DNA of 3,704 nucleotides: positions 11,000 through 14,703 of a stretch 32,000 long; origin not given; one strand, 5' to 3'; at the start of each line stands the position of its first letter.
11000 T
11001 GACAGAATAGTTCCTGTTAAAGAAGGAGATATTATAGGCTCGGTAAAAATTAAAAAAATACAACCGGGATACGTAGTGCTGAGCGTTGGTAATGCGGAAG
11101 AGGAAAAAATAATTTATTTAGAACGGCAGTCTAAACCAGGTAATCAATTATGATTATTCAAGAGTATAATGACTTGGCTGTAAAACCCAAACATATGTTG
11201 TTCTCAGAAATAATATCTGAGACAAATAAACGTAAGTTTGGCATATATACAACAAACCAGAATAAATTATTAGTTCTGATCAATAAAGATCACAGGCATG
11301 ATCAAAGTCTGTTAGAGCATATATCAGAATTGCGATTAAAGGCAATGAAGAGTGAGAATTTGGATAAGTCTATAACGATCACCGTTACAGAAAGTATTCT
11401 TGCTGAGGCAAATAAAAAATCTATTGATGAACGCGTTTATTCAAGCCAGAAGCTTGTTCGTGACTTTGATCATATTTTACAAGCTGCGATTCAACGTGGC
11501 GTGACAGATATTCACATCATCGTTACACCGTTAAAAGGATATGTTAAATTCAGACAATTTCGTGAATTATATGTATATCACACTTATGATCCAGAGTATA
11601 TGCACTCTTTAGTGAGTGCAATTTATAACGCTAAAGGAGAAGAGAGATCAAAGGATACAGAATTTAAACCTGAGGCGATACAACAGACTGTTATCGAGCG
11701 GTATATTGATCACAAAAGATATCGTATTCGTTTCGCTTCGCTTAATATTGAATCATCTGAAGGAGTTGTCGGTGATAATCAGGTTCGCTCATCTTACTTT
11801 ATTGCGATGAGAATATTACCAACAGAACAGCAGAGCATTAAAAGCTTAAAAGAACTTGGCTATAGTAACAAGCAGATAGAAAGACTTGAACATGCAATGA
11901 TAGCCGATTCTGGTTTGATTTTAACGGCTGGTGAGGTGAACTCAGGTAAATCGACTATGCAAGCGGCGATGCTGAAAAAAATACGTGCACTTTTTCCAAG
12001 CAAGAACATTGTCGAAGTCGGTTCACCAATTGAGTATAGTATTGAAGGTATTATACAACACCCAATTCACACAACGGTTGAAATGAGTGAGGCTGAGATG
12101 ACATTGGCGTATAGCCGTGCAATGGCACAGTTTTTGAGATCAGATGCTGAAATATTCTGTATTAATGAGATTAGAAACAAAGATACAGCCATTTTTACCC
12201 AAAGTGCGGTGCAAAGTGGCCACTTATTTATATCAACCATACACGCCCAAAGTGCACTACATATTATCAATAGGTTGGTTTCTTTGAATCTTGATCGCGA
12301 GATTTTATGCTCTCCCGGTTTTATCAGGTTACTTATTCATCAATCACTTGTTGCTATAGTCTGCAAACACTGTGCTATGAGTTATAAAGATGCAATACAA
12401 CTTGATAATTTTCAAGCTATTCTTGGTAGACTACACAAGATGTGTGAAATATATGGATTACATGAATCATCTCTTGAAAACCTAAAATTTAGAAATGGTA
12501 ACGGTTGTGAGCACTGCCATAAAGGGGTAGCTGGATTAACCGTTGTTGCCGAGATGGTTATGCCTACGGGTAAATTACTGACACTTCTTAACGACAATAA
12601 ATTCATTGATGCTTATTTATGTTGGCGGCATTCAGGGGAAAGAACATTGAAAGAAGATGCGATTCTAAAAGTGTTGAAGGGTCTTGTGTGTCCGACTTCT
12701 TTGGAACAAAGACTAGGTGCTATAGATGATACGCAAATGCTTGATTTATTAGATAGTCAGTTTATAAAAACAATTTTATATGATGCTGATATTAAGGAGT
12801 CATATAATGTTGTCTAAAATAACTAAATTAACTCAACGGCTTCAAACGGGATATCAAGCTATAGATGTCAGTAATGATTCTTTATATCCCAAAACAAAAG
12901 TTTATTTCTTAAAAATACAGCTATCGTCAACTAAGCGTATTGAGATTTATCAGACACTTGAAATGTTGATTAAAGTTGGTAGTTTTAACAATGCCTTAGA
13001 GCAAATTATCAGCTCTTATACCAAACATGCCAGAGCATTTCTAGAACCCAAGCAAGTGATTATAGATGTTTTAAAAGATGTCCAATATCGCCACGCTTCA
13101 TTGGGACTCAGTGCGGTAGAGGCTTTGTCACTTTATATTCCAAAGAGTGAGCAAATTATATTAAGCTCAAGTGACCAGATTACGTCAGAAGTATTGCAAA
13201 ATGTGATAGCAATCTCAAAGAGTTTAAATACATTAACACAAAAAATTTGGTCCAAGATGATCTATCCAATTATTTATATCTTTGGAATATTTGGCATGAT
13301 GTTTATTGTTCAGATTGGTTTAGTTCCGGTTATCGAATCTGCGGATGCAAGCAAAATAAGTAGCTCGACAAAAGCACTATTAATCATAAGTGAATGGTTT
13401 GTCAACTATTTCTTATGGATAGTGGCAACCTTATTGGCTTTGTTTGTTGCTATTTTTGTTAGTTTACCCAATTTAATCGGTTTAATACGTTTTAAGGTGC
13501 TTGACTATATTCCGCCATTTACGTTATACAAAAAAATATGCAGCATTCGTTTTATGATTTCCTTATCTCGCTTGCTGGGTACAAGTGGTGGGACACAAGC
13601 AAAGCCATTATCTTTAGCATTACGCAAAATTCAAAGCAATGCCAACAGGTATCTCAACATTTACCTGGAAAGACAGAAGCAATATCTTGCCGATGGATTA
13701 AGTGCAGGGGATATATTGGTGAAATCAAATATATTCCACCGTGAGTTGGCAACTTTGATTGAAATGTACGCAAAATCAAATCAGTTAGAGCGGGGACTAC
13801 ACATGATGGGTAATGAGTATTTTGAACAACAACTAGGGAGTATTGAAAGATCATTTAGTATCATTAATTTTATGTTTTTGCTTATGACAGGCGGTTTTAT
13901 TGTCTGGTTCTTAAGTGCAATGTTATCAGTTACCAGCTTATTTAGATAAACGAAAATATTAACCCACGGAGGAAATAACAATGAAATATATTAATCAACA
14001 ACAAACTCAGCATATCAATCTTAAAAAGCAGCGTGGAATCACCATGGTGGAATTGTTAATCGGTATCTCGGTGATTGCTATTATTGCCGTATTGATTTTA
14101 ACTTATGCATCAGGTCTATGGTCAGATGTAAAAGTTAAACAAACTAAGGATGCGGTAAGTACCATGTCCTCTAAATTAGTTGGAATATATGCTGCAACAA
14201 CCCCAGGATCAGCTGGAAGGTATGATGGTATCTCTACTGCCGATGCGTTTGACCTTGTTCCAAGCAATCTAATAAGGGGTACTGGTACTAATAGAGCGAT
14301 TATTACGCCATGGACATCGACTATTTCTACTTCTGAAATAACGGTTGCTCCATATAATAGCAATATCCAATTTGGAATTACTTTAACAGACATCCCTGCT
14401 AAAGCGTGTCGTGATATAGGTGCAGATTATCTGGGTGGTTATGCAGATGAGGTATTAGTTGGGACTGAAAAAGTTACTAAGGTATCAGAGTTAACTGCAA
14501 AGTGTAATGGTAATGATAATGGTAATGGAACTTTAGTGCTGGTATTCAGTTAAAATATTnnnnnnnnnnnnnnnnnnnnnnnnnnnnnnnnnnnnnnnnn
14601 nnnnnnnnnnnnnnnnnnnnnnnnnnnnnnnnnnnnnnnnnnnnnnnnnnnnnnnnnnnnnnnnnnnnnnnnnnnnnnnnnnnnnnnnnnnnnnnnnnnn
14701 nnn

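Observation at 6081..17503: R64/SPI-7-type PilL-PilV type IVb pilus operon stripped of its usual partners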

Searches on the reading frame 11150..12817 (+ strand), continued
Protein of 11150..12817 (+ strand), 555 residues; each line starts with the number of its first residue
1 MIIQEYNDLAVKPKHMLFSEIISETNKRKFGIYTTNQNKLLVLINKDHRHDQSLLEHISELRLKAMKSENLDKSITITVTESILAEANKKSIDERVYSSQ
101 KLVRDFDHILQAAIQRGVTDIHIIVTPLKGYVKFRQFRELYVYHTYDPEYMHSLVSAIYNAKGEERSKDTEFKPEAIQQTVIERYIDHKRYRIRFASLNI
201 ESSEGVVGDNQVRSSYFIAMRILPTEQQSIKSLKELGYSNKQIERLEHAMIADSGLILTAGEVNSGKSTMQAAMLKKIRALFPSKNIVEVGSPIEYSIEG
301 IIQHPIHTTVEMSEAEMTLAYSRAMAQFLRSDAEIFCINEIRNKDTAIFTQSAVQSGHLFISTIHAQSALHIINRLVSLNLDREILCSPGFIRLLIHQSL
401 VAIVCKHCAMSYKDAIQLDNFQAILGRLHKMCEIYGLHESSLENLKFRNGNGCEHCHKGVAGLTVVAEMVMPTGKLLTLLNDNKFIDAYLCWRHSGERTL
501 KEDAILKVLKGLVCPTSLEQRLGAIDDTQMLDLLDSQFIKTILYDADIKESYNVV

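Call 33: search_protein_families(library=pfam, proteins=[L002:3037-4356:+, L002:4393-5592:+, L002:13489-15003:+], max_evalue=0.01)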
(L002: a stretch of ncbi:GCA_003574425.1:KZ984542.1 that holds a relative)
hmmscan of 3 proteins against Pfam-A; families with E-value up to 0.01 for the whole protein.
L002:3037-4356:+ (439 aa): 0 families

L002:4393-5592:+ (399 aa): 0 families

L002:13489-15003:+ (504 aa): 0 families

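Call 37: find_encoding_contigs(protein=P0005, flank=10000, max_places=1)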
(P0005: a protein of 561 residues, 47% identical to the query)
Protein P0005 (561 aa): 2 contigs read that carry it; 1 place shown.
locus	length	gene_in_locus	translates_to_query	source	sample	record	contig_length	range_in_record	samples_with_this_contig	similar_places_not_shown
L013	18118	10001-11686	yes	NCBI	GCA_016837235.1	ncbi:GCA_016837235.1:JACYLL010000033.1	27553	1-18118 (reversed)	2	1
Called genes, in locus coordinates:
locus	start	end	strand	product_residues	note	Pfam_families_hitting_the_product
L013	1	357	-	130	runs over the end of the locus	PF14667:Polysacc_synt_C (weak)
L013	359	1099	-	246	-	PF12796:Ank_2, PF13857:Ank_5 (faint), PF00023:Ank (faint), PF13606:Ank_3 (faint), PF13637:Ank_4 (weak), PF12796:Ank_2 (weak)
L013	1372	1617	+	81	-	-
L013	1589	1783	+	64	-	-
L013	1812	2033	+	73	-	-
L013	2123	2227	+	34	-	-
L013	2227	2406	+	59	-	-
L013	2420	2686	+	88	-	-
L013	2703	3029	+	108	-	PF13518:HTH_28 (weak)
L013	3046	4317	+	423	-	-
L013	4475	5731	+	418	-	-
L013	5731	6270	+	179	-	PF10671:TcpQ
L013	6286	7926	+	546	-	PF00263:Secretin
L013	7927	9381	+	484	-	-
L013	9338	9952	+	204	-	-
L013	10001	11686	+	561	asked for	PF00437:T2SSE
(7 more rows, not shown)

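Call 38: find_encoding_contigs(protein=P0007, flank=10000, max_places=1)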
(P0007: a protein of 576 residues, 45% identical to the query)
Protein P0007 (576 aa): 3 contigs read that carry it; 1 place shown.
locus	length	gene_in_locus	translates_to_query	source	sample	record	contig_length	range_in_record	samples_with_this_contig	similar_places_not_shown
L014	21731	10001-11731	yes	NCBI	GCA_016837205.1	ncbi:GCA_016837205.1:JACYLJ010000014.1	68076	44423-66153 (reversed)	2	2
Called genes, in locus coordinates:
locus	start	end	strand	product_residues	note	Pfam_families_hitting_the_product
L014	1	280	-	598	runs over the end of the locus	-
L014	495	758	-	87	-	-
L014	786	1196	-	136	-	PF14667:Polysacc_synt_C (weak)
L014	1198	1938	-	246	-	PF12796:Ank_2, PF13857:Ank_5 (faint), PF00023:Ank (faint), PF13606:Ank_3 (faint), PF13637:Ank_4 (weak), PF12796:Ank_2 (weak)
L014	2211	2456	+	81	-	-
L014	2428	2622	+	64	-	-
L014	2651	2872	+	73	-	-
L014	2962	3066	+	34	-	-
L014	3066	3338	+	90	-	-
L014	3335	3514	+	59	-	-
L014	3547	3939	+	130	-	-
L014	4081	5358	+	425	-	-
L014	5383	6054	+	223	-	PF10671:TcpQ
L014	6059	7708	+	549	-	PF00263:Secretin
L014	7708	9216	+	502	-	-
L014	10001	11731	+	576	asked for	PF00437:T2SSE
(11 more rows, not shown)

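Call 39: find_encoding_contigs(protein=P0010, flank=10000, max_places=1)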
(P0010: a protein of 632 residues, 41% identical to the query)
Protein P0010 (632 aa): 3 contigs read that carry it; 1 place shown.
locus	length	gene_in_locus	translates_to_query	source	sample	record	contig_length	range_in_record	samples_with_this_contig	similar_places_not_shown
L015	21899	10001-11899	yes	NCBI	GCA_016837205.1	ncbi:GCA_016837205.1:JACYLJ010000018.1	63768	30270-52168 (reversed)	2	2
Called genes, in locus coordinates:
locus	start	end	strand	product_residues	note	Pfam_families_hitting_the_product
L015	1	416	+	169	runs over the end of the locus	PF04381:RdgC (weak)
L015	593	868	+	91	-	-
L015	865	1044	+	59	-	-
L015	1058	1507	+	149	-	-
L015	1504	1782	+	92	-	-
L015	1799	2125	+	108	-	PF13518:HTH_28 (weak)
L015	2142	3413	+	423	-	-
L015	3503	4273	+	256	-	-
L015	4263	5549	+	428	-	-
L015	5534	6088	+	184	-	PF10671:TcpQ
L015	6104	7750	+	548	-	PF00263:Secretin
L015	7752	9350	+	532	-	-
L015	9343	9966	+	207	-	-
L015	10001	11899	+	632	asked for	PF00437:T2SSE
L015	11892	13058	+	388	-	-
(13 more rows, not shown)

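Call 47: find_encoding_contigs(protein=P0008, flank=10000, max_places=3)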
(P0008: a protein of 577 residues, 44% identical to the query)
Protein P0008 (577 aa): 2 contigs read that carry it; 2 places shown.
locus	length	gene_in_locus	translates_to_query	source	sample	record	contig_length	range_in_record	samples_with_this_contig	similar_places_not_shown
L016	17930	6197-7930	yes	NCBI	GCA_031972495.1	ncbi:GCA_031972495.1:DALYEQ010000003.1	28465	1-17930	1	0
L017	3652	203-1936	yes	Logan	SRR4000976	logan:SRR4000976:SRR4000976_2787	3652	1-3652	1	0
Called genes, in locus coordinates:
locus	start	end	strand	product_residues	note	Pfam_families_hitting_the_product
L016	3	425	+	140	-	?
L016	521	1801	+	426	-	-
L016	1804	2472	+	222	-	PF10671:TcpQ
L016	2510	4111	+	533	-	PF00263:Secretin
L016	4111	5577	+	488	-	-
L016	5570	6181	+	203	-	-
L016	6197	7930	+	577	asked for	PF00437:T2SSE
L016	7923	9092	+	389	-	PF00482:T2SSF (weak)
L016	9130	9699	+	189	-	-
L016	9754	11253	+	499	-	-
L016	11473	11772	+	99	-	-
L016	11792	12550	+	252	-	PF11393:T4BSS_DotI_IcmL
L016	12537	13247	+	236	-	PF11393:T4BSS_DotI_IcmL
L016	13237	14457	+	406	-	PF12293:T4BSS_DotH_IcmK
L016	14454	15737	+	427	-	-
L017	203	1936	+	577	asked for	PF00437:T2SSE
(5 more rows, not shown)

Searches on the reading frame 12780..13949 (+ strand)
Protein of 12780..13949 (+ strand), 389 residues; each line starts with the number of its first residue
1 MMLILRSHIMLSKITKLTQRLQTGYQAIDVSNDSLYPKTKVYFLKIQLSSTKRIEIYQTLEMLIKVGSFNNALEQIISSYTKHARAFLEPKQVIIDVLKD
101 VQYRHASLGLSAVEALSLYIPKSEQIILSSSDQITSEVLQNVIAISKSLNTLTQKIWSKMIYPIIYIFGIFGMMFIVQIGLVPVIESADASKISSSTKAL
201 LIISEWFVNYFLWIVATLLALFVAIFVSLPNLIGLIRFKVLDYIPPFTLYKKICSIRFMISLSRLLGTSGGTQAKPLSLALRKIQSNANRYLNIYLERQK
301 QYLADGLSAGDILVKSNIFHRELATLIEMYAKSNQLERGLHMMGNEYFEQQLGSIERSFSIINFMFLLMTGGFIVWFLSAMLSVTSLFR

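Call 3: search_protein_families(library=pfam, proteins=[window:12780-13949:+], max_evalue=0.01)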
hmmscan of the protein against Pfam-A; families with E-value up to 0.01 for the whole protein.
window:12780-13949:+ (389 aa): 1 family
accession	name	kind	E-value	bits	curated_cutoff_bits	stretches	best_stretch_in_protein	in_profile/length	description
PF00482.28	T2SSF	-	3e-09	37.3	25.2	1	276-382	14-123/125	Type II secretion system (T2SS), protein F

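Call 5: search_protein_families(library=ncbifam, proteins=[window:12780-13949:+], max_evalue=0.01)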
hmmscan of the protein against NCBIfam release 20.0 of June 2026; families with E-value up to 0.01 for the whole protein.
window:12780-13949:+ (389 aa): 3 families
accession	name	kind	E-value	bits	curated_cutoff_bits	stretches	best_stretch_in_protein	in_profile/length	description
NF041012.2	T4P_ComGB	equivalog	1.8e-16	60.4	240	1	124-382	66-324/332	competence type IV pilus assembly protein ComGB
NF052606.1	T4PiliAsmPilCMyx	equivalog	2.3e-10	39.9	700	1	135-382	160-408/419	type IV pilus assembly protein PilC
TIGR02120.1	GspF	equivalog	7.6e-10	38.6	424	1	138-379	146-389/401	type II secretion system inner membrane protein GspF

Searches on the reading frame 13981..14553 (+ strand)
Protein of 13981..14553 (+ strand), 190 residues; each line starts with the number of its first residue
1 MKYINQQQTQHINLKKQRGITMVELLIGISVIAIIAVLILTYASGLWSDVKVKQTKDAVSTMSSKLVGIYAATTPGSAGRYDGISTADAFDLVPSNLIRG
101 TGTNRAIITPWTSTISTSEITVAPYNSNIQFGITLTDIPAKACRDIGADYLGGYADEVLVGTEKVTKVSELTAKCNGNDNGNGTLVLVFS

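Call 3: search_protein_families(library=pfam, proteins=[window:13981-14553:+], max_evalue=0.01)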
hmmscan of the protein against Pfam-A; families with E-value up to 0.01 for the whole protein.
window:13981-14553:+ (190 aa): 3 families
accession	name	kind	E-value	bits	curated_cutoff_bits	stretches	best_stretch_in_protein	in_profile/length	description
PF08805.16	PilS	-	2.8e-06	27.9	22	1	55-188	7-136/138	PilS N terminal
PF07963.17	N_methyl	-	1.2e-05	25.2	21.2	1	15-39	2-26/27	Prokaryotic N-terminal methylation motif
PF05307.16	Bundlin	-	0.0015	19.2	22.3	1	51-182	8-140/151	Bundlin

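Call 5: search_protein_families(library=ncbifam, proteins=[window:13981-14553:+], max_evalue=0.01)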
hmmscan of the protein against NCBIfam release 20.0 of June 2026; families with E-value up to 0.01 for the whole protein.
window:13981-14553:+ (190 aa): 3 families
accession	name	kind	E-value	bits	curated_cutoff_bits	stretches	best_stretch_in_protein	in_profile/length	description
NF041013.1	T4P_ComGE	equivalog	0.0023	18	49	1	15-42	1-28/83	competence type IV pilus minor pilin ComGE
NF038304.1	EPS_HpsC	equivalog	0.0023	17.6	200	1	1-55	3-54/318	hormogonium polysaccharide secretion pseudopilin HpsC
TIGR02532.1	IV_pilin_GFxxxE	domain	0.0027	17.5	16.3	1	17-40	1-24/24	prepilin-type N-terminal cleavage/methylation domain-containing protein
